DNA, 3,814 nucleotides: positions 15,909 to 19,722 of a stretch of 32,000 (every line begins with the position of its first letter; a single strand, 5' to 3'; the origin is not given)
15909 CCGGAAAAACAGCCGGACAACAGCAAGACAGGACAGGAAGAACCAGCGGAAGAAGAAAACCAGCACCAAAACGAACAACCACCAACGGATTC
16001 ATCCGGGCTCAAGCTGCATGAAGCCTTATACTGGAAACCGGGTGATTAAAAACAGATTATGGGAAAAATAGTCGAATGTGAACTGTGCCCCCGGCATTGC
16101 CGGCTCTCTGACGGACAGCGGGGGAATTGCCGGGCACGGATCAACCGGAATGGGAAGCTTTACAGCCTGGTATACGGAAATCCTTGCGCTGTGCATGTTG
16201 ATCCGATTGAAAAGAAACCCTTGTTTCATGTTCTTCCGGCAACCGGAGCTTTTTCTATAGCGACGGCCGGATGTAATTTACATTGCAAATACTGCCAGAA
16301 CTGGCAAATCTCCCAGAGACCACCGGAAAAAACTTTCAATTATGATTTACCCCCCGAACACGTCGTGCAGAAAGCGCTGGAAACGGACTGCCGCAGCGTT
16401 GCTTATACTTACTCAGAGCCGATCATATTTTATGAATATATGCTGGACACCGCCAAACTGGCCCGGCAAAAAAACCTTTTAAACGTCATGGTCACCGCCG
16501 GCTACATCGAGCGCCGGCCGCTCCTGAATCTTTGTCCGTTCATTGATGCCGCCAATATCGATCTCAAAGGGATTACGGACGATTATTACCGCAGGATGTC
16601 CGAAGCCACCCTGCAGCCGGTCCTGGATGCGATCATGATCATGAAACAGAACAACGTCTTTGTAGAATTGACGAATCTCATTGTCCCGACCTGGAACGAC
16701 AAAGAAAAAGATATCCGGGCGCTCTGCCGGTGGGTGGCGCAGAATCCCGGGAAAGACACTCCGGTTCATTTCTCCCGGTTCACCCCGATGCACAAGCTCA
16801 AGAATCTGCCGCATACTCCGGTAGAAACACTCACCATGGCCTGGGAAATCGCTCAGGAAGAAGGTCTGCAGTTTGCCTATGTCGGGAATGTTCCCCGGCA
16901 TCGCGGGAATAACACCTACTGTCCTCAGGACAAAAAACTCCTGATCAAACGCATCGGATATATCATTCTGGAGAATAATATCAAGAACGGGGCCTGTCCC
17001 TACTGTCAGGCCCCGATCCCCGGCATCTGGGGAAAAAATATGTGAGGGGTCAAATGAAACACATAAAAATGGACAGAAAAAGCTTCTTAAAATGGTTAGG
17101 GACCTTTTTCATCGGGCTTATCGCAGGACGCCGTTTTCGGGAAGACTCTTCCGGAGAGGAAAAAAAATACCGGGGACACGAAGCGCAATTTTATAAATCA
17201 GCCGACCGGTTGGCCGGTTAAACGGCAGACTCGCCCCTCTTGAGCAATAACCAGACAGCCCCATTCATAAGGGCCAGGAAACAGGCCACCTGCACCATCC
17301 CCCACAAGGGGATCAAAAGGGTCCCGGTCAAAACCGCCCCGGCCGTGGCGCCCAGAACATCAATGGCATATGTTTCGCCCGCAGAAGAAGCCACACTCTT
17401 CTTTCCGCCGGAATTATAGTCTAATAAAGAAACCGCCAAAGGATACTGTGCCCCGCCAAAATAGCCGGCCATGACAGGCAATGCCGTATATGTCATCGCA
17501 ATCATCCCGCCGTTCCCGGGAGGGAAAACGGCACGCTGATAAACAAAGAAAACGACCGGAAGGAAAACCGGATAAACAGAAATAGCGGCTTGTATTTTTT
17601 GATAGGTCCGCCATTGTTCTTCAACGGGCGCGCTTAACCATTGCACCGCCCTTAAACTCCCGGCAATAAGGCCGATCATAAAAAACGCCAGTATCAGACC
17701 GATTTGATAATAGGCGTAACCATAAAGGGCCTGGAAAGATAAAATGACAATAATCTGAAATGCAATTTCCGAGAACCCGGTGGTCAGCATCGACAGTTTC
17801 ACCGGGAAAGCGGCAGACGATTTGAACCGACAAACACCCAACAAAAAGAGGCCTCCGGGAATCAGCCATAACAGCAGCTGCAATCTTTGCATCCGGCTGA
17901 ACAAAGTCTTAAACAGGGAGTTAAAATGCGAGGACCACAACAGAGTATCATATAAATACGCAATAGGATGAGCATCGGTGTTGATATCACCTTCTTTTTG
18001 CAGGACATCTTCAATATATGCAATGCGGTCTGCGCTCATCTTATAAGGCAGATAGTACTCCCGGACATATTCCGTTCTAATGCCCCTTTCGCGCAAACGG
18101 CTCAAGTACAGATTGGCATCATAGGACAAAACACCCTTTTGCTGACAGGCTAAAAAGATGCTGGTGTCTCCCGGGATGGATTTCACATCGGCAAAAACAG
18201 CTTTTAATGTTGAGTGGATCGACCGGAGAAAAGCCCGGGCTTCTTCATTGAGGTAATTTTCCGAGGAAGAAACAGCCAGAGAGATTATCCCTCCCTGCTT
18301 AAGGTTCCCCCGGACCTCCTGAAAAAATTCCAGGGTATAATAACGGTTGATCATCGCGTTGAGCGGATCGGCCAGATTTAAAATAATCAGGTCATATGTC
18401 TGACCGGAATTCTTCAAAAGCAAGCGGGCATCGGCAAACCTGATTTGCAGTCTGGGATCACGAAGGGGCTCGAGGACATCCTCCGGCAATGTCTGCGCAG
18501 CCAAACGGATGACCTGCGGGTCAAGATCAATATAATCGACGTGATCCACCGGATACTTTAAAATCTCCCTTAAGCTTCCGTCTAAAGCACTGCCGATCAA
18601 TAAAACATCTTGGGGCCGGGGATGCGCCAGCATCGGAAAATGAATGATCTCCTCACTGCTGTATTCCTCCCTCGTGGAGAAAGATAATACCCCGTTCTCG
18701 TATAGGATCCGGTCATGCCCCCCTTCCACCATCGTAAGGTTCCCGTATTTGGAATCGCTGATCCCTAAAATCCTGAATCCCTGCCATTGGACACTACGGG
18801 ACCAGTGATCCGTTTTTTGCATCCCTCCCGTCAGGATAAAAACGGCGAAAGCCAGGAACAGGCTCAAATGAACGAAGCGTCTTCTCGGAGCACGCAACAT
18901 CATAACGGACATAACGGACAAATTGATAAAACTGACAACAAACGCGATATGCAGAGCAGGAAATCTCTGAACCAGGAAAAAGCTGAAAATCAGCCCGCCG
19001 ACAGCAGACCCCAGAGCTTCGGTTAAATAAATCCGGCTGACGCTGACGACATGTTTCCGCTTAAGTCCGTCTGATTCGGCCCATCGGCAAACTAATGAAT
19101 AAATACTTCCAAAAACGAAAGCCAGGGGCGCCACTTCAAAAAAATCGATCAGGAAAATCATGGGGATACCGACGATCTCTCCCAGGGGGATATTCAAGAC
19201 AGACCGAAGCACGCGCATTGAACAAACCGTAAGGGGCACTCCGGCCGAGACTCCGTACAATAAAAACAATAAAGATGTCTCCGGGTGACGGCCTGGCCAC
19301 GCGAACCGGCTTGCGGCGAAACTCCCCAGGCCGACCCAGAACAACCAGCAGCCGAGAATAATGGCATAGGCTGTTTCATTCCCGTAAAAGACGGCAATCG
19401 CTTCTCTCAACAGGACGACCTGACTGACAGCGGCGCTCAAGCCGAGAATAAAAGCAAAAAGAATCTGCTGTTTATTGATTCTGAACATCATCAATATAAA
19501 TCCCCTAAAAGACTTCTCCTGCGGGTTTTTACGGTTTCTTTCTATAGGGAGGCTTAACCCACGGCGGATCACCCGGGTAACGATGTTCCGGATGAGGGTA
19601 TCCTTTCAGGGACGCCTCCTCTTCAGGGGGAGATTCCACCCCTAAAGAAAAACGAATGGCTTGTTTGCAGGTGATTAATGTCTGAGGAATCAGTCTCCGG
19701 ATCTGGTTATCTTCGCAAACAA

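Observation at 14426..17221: Radical SAM cluster with a NosR-like electron conduit and two motif-sharing small peptides, but no AMMECR1/Memo partners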

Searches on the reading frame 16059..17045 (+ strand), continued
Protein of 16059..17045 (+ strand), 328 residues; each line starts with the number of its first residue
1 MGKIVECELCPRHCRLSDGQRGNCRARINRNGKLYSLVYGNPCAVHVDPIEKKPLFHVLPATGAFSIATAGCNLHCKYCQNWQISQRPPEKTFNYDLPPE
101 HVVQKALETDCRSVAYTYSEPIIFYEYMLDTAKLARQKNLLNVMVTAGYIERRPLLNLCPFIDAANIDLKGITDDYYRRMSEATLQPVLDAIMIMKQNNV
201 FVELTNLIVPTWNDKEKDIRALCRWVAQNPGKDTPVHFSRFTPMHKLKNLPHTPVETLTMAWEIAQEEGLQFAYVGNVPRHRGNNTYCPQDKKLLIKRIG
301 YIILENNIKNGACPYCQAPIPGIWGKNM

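Call 54: predict_structure(alignment_id=A1)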
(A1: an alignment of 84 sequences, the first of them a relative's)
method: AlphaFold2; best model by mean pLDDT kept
length: 383 residues; sequences in the alignment: 84
mean_pLDDT: 89.7   pTM: 0.85
mean pLDDT of the five models: 89.7, 89.3, 89.1, 88.4, 87.0
residues with pLDDT >= 90: 311; 70-90: 27; 50-70: 9; < 50: 36
segments of 3 or more residues with pLDDT < 50: 1-4, 10-41
pLDDT, mean of each block of 10 residues (from residue 1): 49 39 33 38 74 98 98 97 97 97 95 96 97 87 90 96 98 94 97 98 98 98 98 96 98 98 95 98 98 96 84 98 98 96 98 97 97 98 91
secondary structure, 60 per line:
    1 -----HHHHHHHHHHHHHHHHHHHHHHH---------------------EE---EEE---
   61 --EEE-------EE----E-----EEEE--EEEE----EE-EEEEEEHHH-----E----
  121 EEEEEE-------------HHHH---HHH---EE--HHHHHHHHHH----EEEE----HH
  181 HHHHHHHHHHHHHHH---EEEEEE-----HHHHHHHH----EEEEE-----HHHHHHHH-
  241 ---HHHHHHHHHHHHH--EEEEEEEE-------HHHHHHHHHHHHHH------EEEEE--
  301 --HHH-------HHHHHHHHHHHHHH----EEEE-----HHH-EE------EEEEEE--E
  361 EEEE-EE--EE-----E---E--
elements in order: H6-28 E55-57 E63-65 E85-88 E91-94 E102-107 E121-126 H140-143 H157-166 E171-174 H179-195 E199-204 H210-217 E222-226 H232-239 H244-256 E259-266 H274-287 E294-298 H313-326 E331-334 E352-357 E360-364

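Call 61: fold_search(model_id=the predicted structure, library=pdb)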
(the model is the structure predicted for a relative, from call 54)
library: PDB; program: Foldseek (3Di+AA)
matches with E <= 10: 1803; with E <= 0.001: 112
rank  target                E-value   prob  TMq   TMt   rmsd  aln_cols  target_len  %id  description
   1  3cb8_A                2.3e-12  1.00  0.52  0.79   3.0       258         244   17  4Fe-4S-Pyruvate formate-lyase activating enzyme in complex with AdoMet and a peptide substrate (released 2008-10-28)
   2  3c8f                  4.6e-12  1.00  0.52  0.80   2.7       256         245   18  4Fe-4S-Pyruvate formate-lyase Activating Enzyme with partially disordered AdoMet (released 2008-10-28)
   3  8fo0                  5.1e-12  1.00  0.53  0.81   2.7       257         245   16  The structure of a crystallizable variant of E. coli pyruvate formate-lyase activating enzyme bound to a partially cleav (released 2023-05-24)
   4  3rfa_A                6.3e-08  1.00  0.45  0.51   3.9       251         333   16  X-ray structure of RlmN from Escherichia coli in complex with S-adenosylmethionine (released 2011-05-11)
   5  7jmb_A                6.3e-08  1.00  0.42  0.60   4.1       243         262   16  Crystal structure of Nitrogenase iron-molybdenum cofactor biosynthesis enzyme NifB from Methanothermobacter thermautot (released 2020-10-28)
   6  7bi7_B                6.7e-08  1.00  0.44  0.60   4.4       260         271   15  An Unexpected P-Cluster like Intermediate En Route to the Nitrogenase FeMo-co (released 2021-03-10)
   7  7bi7_A                1.1e-07  1.00  0.44  0.59   4.3       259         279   15  An Unexpected P-Cluster like Intermediate En Route to the Nitrogenase FeMo-co (released 2021-03-10)
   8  3can                  1.3e-07  1.00  0.39  0.89   2.4       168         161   18  Crystal structure of a domain of pyruvate-formate lyase-activating enzyme from Bacteroides vulgatus ATCC 8482 (released 2008-03-04)
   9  7jma                  1.4e-07  1.00  0.43  0.73   3.1       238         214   16  Crystal structure of the apo form of Nitrogenase iron-molybdenum cofactor biosynthesis enzyme NifB from Methanothermobac (released 2020-10-28)
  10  5hr6_A                1.4e-07  1.00  0.45  0.49   4.0       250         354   15  X-ray crystal structure of C118A RlmN with cross-linked tRNA purified from Escherichia coli (released 2016-04-13)
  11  5hr7_A                2.7e-07  1.00  0.44  0.46   4.5       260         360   16  X-ray crystal structure of C118A RlmN from Escherichia coli with cross-linked in vitro transcribed tRNA (released 2016-04-13)
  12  5exi                  4.7e-07  1.00  0.43  0.58   3.9       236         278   14  Crystal structure of M. tuberculosis lipoyl synthase at 2.28 A resolution (released 2016-08-10)
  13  3rf9_B                5.6e-07  1.00  0.46  0.50   6.4       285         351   14  X-ray structure of RlmN from Escherichia coli (released 2011-05-11)
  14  5exj                  5.9e-07  1.00  0.44  0.59   3.7       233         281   14  Crystal structure of M. tuberculosis lipoyl synthase at 1.64 A resolution (released 2016-08-10)
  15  5exk_I                8.9e-07  1.00  0.45  0.57   3.5       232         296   14  Crystal structure of M. tuberculosis lipoyl synthase with 6-thiooctanoyl peptide intermediate (released 2016-08-10)
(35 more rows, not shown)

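Call 75: list_cluster_members(proteins=[P0001, P0002, P0003])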
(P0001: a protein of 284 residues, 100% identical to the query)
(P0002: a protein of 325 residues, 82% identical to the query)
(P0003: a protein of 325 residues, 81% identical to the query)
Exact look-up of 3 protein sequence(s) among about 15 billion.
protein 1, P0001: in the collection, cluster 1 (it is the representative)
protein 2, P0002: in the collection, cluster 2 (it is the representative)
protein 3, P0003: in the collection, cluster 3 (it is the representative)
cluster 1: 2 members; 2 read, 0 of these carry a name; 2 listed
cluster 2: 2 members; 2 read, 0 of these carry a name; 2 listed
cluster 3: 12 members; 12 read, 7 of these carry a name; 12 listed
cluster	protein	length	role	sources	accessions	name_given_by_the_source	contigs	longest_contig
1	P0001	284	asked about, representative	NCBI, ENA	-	-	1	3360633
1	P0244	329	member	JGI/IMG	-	-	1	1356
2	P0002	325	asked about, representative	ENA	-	-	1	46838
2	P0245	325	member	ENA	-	-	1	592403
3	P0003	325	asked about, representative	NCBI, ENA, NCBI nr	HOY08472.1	MAG TPA: AmmeMemoRadiSam system radical SAM enzyme [Candidatus Omnitrophota bacterium] | AmmeMemoRadiSam system radical SAM enzyme [Candidatus Omnitrophota bacterium]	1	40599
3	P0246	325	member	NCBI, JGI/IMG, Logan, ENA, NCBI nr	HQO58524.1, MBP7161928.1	MAG TPA: AmmeMemoRadiSam system radical SAM enzyme [Candidatus Omnitrophota bacterium] | AmmeMemoRadiSam system radical SAM enzyme [Candidatus Omnitrophota bacterium]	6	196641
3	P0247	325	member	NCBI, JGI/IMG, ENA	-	pyruvate formate lyase activating enzyme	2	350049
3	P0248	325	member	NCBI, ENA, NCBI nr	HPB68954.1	MAG TPA: AmmeMemoRadiSam system radical SAM enzyme [Candidatus Omnitrophota bacterium] | AmmeMemoRadiSam system radical SAM enzyme [Candidatus Omnitrophota bacterium]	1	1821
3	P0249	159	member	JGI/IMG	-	pyruvate formate lyase activating enzyme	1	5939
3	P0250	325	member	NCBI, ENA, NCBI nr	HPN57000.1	MAG TPA: AmmeMemoRadiSam system radical SAM enzyme [Candidatus Omnitrophota bacterium] | AmmeMemoRadiSam system radical SAM enzyme [Candidatus Omnitrophota bacterium]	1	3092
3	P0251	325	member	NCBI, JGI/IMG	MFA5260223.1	MAG: AmmeMemoRadiSam system radical SAM enzyme [Candidatus Omnitrophota bacterium] | pyruvate formate lyase activating enzyme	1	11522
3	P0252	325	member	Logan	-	-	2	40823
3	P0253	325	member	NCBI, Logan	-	-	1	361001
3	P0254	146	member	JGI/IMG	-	-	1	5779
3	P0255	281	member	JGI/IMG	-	-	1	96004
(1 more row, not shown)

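Call 76: find_encoding_contigs(protein=P0003, flank=4000, max_places=2)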
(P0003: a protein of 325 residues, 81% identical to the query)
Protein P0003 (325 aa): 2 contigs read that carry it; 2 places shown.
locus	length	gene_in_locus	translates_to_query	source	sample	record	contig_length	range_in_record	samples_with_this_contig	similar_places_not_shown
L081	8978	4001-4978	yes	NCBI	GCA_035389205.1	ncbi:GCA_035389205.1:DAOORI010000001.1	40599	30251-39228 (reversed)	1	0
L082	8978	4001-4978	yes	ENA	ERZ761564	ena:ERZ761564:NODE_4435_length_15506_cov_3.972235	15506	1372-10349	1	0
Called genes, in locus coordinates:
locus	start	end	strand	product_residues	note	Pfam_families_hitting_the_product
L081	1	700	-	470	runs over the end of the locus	PF01590:GAF, PF13185:GAF_2, PF00512:HisKA, PF02518:HATPase_c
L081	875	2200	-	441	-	PF03631:Virul_fac_BrkB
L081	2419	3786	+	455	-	PF04205:FMN_bind, PF12801:Fer4_5, PF12838:Fer4_7 (faint), PF13187:Fer4_9 (weak)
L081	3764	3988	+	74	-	-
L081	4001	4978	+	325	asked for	PF04055:Radical_SAM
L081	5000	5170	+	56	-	-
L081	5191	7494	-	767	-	PF01564:Spermine_synth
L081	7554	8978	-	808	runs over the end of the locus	PF03065:Glyco_hydro_57, PF12055:DUF3536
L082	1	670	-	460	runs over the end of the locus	PF01590:GAF, PF13185:GAF_2, PF00512:HisKA, PF02518:HATPase_c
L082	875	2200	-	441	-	PF03631:Virul_fac_BrkB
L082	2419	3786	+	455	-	PF04205:FMN_bind, PF12801:Fer4_5, PF12838:Fer4_7 (faint), PF13187:Fer4_9 (weak)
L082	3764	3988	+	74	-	-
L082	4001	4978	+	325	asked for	PF04055:Radical_SAM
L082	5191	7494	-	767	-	PF01564:Spermine_synth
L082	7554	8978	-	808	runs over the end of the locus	PF03065:Glyco_hydro_57, PF12055:DUF3536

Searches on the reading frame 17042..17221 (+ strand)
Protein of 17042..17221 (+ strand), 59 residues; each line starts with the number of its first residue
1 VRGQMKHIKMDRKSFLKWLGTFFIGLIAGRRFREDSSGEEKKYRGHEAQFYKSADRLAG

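Call 3: search_protein_families(library=pfam, proteins=[window:17042-17221:+], max_evalue=0.01)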
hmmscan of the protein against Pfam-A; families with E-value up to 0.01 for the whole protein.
window:17042-17221:+ (59 aa): 0 families

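Call 4: search_protein_families(library=ncbifam, proteins=[window:17042-17221:+], max_evalue=0.01)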
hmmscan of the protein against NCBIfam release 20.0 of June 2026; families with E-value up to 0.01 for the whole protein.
window:17042-17221:+ (59 aa): 0 families

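Call 38: find_homologous_proteins(query=window:17054-17218:+, max_evalue=0.01)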
Query seq(55 aa): no candidate shares three 5-residue words with the query. No homologue found.

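Call 45: search_protein_representatives(protein=window:17054-17218:+)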
Query: 55 residues. Proteins with E-value up to 0.001 (for the whole library): 3; up to 1e-10: 1; up to 1e-30: 0. The best 3 are listed.
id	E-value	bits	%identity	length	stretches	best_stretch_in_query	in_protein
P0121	1.3e-13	66.1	64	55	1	1-55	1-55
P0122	3.6e-04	36.6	-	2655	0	-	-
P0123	5.2e-04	36.1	49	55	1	5-55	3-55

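Call 69: list_cluster_members(proteins=[P0121, P0123, window:17054-17218:+, window:15774-16046:+])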
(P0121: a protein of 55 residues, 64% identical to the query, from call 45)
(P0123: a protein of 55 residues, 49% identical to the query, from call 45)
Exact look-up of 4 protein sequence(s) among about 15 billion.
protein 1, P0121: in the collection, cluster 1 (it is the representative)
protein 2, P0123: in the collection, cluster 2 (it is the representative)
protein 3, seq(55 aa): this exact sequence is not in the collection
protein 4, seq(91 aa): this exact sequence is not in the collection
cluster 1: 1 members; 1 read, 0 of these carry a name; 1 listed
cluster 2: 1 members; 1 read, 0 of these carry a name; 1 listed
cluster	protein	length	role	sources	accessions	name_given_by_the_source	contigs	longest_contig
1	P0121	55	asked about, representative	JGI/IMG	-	-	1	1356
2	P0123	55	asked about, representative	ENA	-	-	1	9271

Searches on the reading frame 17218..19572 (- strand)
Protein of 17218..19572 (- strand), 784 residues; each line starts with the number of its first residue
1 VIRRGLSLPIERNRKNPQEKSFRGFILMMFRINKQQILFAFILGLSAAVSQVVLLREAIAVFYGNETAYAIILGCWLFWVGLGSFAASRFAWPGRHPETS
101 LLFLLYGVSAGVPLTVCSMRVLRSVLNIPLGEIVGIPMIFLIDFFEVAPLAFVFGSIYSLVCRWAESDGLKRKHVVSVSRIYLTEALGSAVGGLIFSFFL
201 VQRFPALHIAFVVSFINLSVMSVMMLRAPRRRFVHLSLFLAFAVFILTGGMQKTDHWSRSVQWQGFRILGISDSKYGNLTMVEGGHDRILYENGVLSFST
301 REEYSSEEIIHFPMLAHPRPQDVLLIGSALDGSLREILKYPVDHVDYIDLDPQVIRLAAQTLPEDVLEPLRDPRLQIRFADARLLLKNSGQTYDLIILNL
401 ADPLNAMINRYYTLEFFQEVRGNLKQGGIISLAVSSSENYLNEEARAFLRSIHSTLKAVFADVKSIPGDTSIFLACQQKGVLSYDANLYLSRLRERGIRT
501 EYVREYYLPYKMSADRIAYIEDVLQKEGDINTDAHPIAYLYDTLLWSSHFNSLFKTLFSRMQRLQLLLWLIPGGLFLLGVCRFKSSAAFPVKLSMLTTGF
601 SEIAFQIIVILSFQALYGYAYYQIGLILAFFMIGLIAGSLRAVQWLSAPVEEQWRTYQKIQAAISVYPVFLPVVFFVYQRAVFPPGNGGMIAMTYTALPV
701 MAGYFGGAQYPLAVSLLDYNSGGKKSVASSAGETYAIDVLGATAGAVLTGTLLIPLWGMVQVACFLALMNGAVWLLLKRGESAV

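Call 3: search_protein_families(library=pfam, proteins=[window:17218-19572:-], max_evalue=0.01)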
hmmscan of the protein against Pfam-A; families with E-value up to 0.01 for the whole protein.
window:17218-19572:- (784 aa): 1 family
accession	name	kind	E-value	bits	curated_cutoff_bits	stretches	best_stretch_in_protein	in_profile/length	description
PF01564.23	Spermine_synth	-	1.2e-25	90.6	22.9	1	305-479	4-179/186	Spermine/spermidine synthase domain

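Call 4: search_protein_families(library=ncbifam, proteins=[window:17218-19572:-], max_evalue=0.01)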
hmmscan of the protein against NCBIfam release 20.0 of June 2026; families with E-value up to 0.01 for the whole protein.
window:17218-19572:- (784 aa): 6 families
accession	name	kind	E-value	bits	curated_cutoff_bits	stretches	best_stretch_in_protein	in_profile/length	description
NF002956.0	PRK03612.1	equivalog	2e-56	191.5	472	2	40-460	26-438/522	polyamine aminopropyltransferase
NF002010.0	PRK00811.1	equivalog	6.1e-30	104.4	260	1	269-470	26-224/287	polyamine aminopropyltransferase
TIGR00417.1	speE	equivalog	1.6e-25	89.9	249.55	1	274-465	25-212/271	spermidine synthase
NF002435.0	PRK01581.1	equivalog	9.7e-19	67.7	537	1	269-460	100-289/374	polyamine aminopropyltransferase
NF037959.1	MFS_SpdSyn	subfamily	3.1e-11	42.7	40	1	109-464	69-410/480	fused MFS/spermidine synthase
NF003380.0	PRK04457.1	equivalog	4.2e-07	29.3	304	1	314-452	64-198/265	polyamine aminopropyltransferase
